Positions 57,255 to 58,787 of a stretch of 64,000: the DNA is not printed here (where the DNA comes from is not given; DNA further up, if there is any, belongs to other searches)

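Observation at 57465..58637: murE-position gene looks like a Mur-ligase pseudoenzyme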

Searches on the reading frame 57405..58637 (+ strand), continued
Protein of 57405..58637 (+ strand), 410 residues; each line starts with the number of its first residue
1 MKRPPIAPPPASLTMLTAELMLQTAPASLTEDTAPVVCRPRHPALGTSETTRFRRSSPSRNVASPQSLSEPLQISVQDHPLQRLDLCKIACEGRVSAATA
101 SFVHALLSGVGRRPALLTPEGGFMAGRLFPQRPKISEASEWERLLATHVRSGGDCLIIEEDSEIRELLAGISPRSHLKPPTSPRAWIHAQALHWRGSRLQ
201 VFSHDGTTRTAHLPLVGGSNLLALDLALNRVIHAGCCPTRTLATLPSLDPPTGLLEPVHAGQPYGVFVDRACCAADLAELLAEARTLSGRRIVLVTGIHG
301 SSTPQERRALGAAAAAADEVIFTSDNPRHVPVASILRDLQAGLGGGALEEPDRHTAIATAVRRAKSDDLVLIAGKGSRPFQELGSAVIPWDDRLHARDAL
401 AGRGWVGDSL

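Call 10: find_encoding_contigs(protein=P0003, flank=10000, max_places=3)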
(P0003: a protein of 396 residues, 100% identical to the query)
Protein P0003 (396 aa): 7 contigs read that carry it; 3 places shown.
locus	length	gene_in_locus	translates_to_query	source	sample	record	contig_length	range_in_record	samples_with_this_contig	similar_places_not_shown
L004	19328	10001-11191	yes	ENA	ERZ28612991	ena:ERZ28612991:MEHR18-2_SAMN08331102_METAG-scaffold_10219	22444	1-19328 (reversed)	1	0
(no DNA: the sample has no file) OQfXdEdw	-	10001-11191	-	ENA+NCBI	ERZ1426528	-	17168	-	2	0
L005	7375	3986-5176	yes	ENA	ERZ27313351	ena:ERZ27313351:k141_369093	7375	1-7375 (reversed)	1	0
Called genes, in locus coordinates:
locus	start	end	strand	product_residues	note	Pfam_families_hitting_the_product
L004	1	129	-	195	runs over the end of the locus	-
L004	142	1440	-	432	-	PF28597:T2SSF_N, PF00482:T2SSF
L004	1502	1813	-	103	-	PF02922:CBM_48, PF16561:AMPK1_CBM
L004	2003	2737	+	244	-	PF04474:DUF554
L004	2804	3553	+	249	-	PF00034:Cytochrom_C (faint), PF13442:Cytochrome_CBB3 (faint), PF07635:PSCyt1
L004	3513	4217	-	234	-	PF01872:RibD_C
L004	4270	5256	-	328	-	PF02547:Queuosine_synth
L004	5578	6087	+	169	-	PF02381:MraZ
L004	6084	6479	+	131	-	-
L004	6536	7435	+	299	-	PF01795:Methyltransf_5, PF13847:Methyltransf_31 (faint)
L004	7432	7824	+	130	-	-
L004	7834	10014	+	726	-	PF03717:PBP_dimer, PF00905:Transpeptidase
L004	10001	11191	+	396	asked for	PF02875:Mur_ligase_C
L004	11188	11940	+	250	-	PF04402:SIMPL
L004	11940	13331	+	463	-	PF01225:Mur_ligase (weak), PF08245:Mur_ligase_M, PF02875:Mur_ligase_C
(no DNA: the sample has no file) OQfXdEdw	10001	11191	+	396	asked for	PF02875:Mur_ligase_C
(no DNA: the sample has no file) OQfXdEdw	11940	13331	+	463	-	PF01225:Mur_ligase (weak), PF08245:Mur_ligase_M, PF02875:Mur_ligase_C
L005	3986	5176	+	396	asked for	PF02875:Mur_ligase_C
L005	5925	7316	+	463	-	PF01225:Mur_ligase (weak), PF08245:Mur_ligase_M, PF02875:Mur_ligase_C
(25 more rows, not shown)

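Call 13: list_cluster_members(proteins=[P0003, P0004, P0006, P0012, P0016, P0024, P0025, P0015, P0020])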
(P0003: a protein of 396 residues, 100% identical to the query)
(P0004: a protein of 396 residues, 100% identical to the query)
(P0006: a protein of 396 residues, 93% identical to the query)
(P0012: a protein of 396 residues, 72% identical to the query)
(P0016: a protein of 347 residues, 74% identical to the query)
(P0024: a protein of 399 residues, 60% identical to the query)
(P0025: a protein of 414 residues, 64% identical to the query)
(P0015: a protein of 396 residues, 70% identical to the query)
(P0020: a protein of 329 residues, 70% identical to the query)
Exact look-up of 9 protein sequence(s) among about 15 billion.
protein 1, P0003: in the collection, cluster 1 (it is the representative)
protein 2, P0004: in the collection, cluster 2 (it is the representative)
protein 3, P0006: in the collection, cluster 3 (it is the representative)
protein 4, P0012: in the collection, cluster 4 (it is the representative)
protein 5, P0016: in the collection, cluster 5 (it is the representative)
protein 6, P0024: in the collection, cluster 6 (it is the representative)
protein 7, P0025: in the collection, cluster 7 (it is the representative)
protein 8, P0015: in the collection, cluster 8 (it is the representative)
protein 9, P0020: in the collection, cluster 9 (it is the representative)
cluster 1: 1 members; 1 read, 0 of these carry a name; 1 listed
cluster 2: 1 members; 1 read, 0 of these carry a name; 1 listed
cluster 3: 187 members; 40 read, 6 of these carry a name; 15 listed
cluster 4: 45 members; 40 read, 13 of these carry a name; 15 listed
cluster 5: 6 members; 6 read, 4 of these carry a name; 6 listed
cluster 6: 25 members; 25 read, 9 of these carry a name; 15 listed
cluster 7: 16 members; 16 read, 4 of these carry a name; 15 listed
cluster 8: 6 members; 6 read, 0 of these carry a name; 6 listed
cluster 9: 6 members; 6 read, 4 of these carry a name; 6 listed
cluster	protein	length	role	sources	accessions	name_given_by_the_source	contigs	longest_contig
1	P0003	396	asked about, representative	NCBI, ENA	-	-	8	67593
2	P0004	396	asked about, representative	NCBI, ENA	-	-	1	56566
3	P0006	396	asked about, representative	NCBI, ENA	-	-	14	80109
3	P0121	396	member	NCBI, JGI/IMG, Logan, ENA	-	UDP-N-acetylmuramyl tripeptide synthase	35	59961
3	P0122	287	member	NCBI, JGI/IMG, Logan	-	UDP-N-acetylmuramyl tripeptide synthase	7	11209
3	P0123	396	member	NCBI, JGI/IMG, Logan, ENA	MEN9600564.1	MAG: hypothetical protein RIS56_170 [Verrucomicrobiota bacterium]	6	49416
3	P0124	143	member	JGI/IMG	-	UDP-N-acetylmuramoyl-L-alanyl-D-glutamate--2,6-diaminopimelate ligase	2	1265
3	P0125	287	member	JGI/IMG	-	UDP-N-acetylmuramoyl-L-alanyl-D-glutamate--2,6-diaminopimelate ligase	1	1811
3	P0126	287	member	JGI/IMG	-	UDP-N-acetylmuramoyl-L-alanyl-D-glutamate--2,6-diaminopimelate ligase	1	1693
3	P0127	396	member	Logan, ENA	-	-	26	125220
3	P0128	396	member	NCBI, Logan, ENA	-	-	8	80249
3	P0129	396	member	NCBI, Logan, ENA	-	-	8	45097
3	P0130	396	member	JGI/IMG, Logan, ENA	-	-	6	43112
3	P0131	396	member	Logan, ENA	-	-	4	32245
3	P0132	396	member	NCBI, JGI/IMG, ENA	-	-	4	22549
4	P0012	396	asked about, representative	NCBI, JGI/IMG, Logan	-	UDP-N-acetylmuramyl tripeptide synthase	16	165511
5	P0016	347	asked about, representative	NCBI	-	-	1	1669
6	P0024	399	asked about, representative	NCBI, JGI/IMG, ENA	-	UDP-N-acetylmuramyl tripeptide synthase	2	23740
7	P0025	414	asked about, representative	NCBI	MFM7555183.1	MAG: glutamate ligase domain-containing protein [Verrucomicrobiota bacterium]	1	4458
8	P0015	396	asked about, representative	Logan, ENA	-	-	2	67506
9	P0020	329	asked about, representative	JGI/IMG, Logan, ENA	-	UDP-N-acetylmuramyl tripeptide synthase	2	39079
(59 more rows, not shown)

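Call 15: find_related_loci(query=A1, collection=genome_contigs, flank=10000)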
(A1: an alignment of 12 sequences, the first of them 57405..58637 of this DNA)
Query A1 (410 aa) in genome_contigs; peptide patterns used: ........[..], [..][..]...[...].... (x = any residue, [..] = any of these).
140 stretches matched a pattern; 27 encode a relative of the query (tblastn E <= 1e-3); 23 distinct loci.
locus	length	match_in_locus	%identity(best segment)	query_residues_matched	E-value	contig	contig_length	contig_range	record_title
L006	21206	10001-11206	93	9-410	0e+0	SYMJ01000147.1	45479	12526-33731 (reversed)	MAG: Verrucomicrobiales bacterium isolate F1-80-MAGs093 F1-80__c389164, whole genome shotgun sequence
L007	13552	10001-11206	92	9-410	0e+0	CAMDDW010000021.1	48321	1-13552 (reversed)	MAG: Akkermansia muciniphila isolate MaH-09apr19-217 genome assembly, contig: MaH-09apr19-C1464, whole genome shotgun se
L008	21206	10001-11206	91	9-410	0e+0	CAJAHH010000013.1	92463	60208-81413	MAG: uncultured Verrucomicrobia bacterium isolate Loc081215-4m_bin-0913 genome assembly, contig: bin-0913:013/160, whole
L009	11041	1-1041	95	64-410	0e+0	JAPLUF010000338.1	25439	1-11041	MAG: Verrucomicrobia bacterium isolate LacPavin_0818_WC40_MAG_60_13 LacPavin_0818_WC40_scaffold_511975, whole genome sho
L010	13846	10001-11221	86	2-410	0e+0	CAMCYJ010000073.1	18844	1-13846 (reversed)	MAG: Akkermansia muciniphila isolate MiE-22jul19-69 genome assembly, contig: MiE-22jul19-C2632, whole genome shotgun seq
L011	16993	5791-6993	87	10-410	0e+0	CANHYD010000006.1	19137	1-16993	MAG: Verrucomicrobia bacterium isolate RE-27jun17-205 genome assembly, contig: RE-27jun17-C1880, whole genome shotgun se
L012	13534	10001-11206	87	9-410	0e+0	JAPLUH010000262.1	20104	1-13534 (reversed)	MAG: Verrucomicrobia bacterium isolate LacPavin_0920_WC12_MAG_60_10 LacPavin_0920_WC12_scaffold_1156579, whole genome sh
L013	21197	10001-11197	72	12-410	0e+0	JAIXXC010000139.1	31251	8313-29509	MAG: Verrucomicrobiales bacterium isolate D4_MAG_00040 pond_D4_MAG_00040_000000000044, whole genome shotgun sequence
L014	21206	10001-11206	91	9-410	0e+0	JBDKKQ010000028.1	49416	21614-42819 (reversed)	MAG: Verrucomicrobiota bacterium isolate gunnisonriver_2019_sw_WHONDRS-S19S_0062_B_bin.69 scaffold_1176956, whole genome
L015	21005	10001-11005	70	76-410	1e-145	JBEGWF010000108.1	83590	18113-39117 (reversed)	MAG: Verrucomicrobiota bacterium isolate riogrande_2019_sw_WHONDRS-S19S_0066_B_bin.82 scaffold_936707, whole genome shot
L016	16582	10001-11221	69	4-410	2e-175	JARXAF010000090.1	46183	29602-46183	MAG: Verrucomicrobiota bacterium isolate B02.bin.58 k141_36243, whole genome shotgun sequence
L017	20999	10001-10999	64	79-410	1e-124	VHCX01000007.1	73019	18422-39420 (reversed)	MAG: Verrucomicrobia bacterium isolate K_Offshore_40m_m1_220 K_Offshore_40m_m1_220_Ga0194133_10000561, whole genome shot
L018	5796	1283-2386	60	43-410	2e-114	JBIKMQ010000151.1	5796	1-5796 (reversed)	MAG: Candidatus Chromulinivoraceae bacterium isolate ME2014-09-11_3300037507_group5_bin110 Rohwer_bin2686_scaffold_19999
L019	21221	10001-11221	69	3-410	1e-177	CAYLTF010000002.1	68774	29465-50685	MAG TPA_asm: uncultured Akkermansia sp. isolate SRP278252_co3_275 genome assembly, contig: NODE_425_length_68774_cov_13.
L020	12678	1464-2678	65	3-410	4e-159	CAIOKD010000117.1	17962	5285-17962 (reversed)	MAG: uncultured Verrucomicrobia bacterium isolate LaPlata_bin-0894 genome assembly, contig: bin-0894:117/337, whole geno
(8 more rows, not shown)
